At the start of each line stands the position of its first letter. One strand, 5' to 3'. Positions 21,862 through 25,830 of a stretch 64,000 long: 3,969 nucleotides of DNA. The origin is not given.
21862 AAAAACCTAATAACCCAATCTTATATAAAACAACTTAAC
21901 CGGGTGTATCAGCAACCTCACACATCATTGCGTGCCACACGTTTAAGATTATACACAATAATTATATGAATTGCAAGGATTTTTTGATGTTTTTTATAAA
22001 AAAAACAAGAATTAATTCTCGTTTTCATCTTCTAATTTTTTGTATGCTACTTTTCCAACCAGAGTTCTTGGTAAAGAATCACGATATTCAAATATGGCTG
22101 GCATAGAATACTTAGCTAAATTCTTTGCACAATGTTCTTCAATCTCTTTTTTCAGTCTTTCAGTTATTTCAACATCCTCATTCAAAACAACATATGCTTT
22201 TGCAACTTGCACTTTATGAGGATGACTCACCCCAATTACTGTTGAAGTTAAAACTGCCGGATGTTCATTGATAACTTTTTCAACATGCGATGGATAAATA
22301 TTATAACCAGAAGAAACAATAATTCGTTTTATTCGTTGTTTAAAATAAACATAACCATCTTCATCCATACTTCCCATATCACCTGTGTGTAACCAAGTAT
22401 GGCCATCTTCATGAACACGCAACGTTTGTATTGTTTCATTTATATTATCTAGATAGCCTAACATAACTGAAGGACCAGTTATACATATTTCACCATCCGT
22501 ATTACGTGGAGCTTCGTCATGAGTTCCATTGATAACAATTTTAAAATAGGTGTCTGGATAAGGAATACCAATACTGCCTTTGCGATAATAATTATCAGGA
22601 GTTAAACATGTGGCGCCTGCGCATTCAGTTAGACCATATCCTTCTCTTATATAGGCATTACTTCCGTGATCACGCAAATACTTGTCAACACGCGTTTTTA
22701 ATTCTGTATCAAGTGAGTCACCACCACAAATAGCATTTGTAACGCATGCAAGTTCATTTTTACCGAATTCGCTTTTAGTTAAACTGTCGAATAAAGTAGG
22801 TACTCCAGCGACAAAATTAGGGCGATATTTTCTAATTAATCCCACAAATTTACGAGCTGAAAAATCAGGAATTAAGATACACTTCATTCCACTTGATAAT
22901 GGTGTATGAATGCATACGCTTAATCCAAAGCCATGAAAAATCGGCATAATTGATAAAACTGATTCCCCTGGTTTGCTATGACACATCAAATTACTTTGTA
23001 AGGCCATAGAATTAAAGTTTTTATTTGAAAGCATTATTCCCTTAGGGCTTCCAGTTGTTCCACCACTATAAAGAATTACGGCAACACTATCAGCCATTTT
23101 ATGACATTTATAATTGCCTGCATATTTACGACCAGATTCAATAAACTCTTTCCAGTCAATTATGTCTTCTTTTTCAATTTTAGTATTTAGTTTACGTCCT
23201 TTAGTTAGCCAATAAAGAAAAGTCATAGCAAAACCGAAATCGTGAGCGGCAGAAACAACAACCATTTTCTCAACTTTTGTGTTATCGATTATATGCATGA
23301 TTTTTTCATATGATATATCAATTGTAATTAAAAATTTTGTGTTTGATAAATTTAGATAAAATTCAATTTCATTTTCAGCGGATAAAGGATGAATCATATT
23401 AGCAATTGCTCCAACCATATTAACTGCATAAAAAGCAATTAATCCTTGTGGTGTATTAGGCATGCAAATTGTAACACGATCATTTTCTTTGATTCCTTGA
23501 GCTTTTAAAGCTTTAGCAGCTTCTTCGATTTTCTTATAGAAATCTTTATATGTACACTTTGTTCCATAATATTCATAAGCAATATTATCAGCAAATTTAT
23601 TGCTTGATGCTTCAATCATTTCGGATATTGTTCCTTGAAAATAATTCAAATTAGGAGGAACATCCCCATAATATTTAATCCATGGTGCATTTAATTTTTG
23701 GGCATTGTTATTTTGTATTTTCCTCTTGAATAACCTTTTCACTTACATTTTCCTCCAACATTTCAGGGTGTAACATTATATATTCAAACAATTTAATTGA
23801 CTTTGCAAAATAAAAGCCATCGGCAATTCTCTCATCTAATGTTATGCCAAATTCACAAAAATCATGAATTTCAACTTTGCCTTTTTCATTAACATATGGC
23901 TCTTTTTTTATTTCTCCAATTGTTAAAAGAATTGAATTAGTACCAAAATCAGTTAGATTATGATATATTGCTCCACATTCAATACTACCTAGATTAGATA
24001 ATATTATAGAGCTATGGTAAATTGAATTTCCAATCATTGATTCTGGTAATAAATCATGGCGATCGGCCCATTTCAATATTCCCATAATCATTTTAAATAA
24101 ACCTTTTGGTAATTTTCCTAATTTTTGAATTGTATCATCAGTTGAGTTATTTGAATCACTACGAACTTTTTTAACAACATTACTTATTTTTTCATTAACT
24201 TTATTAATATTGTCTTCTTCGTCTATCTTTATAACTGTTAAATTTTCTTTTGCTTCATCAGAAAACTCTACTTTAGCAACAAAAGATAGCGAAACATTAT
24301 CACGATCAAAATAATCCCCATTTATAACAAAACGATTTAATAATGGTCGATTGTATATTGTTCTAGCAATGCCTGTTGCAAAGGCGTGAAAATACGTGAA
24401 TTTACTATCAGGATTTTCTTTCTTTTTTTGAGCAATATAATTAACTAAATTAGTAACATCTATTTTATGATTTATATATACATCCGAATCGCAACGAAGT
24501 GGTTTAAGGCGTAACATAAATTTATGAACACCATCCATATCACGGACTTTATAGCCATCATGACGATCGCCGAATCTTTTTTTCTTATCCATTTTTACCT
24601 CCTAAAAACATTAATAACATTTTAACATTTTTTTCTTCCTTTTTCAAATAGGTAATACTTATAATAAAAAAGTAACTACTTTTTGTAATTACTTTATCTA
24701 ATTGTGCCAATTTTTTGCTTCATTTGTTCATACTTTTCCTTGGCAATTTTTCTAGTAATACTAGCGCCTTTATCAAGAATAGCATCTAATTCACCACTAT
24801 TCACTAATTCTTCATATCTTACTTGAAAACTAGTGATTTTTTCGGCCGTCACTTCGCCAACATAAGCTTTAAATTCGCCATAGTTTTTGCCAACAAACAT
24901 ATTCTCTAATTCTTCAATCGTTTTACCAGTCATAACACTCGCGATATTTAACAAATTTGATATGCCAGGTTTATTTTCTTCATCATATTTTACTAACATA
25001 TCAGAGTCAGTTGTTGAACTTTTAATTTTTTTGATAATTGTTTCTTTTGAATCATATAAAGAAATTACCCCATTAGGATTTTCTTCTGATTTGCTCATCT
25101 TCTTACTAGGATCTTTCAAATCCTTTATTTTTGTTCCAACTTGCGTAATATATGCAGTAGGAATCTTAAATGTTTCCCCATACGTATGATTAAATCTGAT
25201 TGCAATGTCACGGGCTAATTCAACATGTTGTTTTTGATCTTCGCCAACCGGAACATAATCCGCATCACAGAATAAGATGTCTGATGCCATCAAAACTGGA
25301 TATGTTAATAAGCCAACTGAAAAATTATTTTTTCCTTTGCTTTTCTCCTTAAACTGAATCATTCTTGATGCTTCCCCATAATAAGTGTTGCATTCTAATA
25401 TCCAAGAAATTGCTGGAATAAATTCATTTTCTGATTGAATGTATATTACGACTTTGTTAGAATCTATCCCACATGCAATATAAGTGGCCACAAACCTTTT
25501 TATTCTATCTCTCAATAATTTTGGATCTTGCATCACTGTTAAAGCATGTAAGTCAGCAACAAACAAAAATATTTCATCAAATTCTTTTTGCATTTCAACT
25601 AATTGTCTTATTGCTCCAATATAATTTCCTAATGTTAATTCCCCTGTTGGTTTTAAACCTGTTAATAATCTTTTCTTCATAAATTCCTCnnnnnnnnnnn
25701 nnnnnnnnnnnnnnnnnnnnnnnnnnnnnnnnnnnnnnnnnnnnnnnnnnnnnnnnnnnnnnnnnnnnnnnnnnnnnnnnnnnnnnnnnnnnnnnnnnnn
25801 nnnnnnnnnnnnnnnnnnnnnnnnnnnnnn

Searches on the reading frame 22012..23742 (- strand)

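Call 7: search_protein_families(library=pfam, proteins=[window:22012-23742:-])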
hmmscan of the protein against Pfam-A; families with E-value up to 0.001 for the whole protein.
window:22012-23742:- (576 aa): 2 families
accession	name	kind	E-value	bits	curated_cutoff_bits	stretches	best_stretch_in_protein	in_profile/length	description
PF00501.34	AMP-binding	-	2.5e-77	260.7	29.9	1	44-431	2-384/384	AMP-binding enzyme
PF13193.12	AMP-binding_C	-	5.8e-16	59.6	24.5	1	487-564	2-76/76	AMP-binding enzyme C-terminal domain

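Call 8: search_protein_families(library=ncbifam, proteins=[window:22012-23742:-])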
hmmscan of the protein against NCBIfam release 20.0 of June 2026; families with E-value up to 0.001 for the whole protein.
window:22012-23742:- (576 aa): 109 families (the best 25 are shown)
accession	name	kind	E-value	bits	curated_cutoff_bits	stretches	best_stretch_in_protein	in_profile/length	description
NF004114.0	PRK05605.1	equivalog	5.9e-114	381.5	766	1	12-573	8-568/575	long-chain-fatty-acid--CoA ligase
NF006181.0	PRK08314.1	subfamily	1.1e-106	357.4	705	1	21-575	7-555/563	long-chain-fatty-acid--CoA ligase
NF005220.0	PRK06710.1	equivalog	2.5e-101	339.5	1116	1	16-574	2-553/563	long-chain-fatty-acid--CoA ligase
NF004837.0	PRK06187.1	subfamily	1.6e-98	330.3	476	1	34-572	5-520/531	long-chain-fatty-acid--CoA ligase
NF005463.0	PRK07059.1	subfamily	3.5e-92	309.6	869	1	20-574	4-556/557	long-chain-fatty-acid--CoA ligase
NF006523.0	PRK08974.1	equivalog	1e-83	281.4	884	1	19-575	3-554/561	long-chain-fatty-acid--CoA ligase FadD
NF005714.0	PRK07529.1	subfamily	4.6e-82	276.3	632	1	61-571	62-573/640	acyl-CoA synthetase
NF004229.0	PRK05677.1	subfamily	1.4e-81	274.6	879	1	38-574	25-555/563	long-chain-fatty-acid--CoA ligase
NF004822.0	PRK06178.1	equivalog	1e-80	272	782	1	28-574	26-567/571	acyl-CoA synthetase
NF006442.0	PRK08751.1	equivalog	1.6e-77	261.2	1023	1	19-574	5-558/560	long-chain fatty acid--CoA ligase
NF005801.1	PRK07656.1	equivalog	2.4e-70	237.6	657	1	38-570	2-499/500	FadD3 family acyl-CoA ligase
NF005702.0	PRK07514.1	subfamily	3.8e-70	236.7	558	2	212-573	151-499/506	malonyl-CoA synthase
NF002966.0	PRK03640.1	equivalog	2.2e-68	231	556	2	187-575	111-481/483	o-succinylbenzoate--CoA ligase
NF005307.0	PRK06839.1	equivalog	5.4e-68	229.8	748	1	39-572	4-491/496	o-succinylbenzoate--CoA ligase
NF009233.0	PRK12583.1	subfamily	3.2e-66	223.9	832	1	36-571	17-547/558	fatty acid CoA ligase family protein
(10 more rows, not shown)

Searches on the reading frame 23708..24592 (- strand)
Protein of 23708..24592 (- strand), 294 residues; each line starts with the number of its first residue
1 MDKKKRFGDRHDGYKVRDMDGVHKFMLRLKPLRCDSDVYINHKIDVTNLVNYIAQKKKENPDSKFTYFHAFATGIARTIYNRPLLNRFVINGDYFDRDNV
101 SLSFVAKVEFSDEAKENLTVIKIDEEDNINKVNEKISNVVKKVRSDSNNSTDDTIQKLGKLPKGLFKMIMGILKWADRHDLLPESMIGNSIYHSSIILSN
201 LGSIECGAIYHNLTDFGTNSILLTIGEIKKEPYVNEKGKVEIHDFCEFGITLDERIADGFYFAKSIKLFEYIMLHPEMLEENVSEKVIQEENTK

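Call 7: search_protein_families(library=pfam, proteins=[window:23708-24592:-])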
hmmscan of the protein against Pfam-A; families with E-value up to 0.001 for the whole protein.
window:23708-24592:- (294 aa): 1 family
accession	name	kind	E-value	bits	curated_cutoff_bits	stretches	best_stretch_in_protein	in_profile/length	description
PF00198.28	2-oxoacid_dh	-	4.3e-11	43.1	23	1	193-278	147-229/232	2-oxoacid dehydrogenases acyltransferase (catalytic domain)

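Call 8: search_protein_families(library=ncbifam, proteins=[window:23708-24592:-])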
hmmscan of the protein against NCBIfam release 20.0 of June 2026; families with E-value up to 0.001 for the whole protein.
window:23708-24592:- (294 aa): 0 families

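Call 78: search_protein_families(library=ncbifam, proteins=[window:23708-24592:-], max_evalue=0.001)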
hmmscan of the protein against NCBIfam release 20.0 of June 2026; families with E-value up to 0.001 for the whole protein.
window:23708-24592:- (294 aa): 0 families

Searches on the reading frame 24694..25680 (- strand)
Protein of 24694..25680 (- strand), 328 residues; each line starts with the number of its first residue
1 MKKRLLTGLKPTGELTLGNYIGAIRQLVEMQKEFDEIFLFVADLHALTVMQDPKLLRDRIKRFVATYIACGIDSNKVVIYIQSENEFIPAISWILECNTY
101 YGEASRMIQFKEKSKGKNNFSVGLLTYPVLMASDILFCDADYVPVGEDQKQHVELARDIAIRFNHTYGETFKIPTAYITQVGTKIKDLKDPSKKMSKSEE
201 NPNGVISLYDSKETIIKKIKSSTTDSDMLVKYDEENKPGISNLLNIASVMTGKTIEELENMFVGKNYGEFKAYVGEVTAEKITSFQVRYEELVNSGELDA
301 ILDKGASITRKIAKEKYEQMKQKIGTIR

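Call 7: search_protein_families(library=pfam, proteins=[window:24694-25680:-])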
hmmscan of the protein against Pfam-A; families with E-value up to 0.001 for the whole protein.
window:24694-25680:- (328 aa): 1 family
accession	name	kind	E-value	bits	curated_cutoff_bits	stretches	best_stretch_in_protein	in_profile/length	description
PF00579.31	tRNA-synt_1b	-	5.9e-70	236.3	21.1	1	4-278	7-287/292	tRNA synthetases class I (W and Y)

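Call 8: search_protein_families(library=ncbifam, proteins=[window:24694-25680:-])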
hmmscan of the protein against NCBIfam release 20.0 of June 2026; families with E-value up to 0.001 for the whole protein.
window:24694-25680:- (328 aa): 10 families
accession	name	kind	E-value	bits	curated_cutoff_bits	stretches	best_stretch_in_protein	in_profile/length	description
TIGR00233.1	trpS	equivalog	9.1e-100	334.1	176.75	1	1-325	1-327/328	tryptophan--tRNA ligase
NF009207.0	PRK12556.1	equivalog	1.3e-71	241.2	479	1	2-326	3-331/332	tryptophan--tRNA ligase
NF008923.0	PRK12284.1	equivalog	1.9e-61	208.2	597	1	1-325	1-330/431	tryptophan--tRNA ligase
NF008922.0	PRK12283.1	equivalog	5.7e-46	157.2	572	2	2-172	3-176/400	tryptophan--tRNA ligase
NF008925.0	PRK12285.1-2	equivalog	1.1e-23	83.8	451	1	5-226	65-280/365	tryptophan--tRNA ligase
NF008926.0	PRK12285.1-3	equivalog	2.9e-16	59.4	320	1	5-165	68-230/429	tryptophan--tRNA ligase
NF006330.0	PRK08560.1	equivalog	4.3e-16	58.9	220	1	4-222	34-248/342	tyrosine--tRNA ligase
NF008928.0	PRK12285.1-5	equivalog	7.2e-12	44.6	891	1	5-177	95-261/530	tryptophan--tRNA ligase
TIGR00234.1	tyrS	equivalog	4e-10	39.3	113.8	1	2-241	35-285/406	tyrosine--tRNA ligase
NF008927.0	PRK12285.1-4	equivalog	2.9e-09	36.4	478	1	4-293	75-359/385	tryptophan--tRNA ligase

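Call 23: list_cluster_members(proteins=[P0001, window:24694-25680:-])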
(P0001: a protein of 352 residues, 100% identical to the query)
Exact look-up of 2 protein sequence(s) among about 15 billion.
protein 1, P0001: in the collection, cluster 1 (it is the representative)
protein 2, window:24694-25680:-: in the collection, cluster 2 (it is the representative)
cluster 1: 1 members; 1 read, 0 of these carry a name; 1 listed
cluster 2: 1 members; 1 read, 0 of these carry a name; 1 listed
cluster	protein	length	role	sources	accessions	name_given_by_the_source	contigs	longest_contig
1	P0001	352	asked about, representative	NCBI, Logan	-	-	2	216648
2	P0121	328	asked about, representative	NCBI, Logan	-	-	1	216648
